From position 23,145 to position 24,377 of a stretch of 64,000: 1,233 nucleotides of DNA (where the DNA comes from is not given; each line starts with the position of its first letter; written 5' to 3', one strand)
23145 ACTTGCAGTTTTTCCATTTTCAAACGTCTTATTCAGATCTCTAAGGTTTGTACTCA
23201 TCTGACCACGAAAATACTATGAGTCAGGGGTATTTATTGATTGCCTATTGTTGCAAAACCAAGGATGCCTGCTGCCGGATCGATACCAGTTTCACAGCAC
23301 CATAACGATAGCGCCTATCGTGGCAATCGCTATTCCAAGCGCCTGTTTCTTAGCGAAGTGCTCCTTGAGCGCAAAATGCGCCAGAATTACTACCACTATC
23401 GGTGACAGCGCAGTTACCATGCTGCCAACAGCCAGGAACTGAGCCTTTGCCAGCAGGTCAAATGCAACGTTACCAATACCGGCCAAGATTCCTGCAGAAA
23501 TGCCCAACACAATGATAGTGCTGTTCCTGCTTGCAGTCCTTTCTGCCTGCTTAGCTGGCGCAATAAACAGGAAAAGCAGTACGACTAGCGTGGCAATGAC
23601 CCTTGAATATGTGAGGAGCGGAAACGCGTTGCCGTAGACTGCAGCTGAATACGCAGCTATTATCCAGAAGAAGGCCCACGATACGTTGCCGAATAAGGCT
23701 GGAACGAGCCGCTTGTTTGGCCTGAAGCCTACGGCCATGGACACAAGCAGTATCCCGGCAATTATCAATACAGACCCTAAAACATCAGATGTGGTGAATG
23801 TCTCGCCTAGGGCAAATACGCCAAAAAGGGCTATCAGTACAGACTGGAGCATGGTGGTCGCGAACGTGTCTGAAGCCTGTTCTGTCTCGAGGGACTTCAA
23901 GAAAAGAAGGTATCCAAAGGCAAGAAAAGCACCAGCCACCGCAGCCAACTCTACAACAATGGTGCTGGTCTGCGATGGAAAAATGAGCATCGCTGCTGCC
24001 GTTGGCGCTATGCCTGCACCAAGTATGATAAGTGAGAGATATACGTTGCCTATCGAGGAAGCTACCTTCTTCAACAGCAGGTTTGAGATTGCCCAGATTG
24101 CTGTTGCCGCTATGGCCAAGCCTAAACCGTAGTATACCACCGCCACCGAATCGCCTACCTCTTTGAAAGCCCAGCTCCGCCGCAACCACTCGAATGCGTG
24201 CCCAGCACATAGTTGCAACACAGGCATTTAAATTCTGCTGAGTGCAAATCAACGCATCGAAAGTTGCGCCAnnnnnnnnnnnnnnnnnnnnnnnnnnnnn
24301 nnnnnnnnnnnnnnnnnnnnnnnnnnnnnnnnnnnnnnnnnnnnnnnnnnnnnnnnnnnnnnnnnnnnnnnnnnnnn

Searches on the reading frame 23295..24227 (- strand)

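Call 39: search_protein_families(library=pfam, max_evalue=0.001, proteins=[window:23295-24227:-])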
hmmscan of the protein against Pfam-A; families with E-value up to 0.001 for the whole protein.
window:23295-24227:- (311 aa): 1 family
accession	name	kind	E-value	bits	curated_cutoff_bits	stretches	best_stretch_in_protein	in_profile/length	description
PF00892.27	EamA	-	8.5e-23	81.6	28.2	2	34-164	3-135/135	EamA-like transporter family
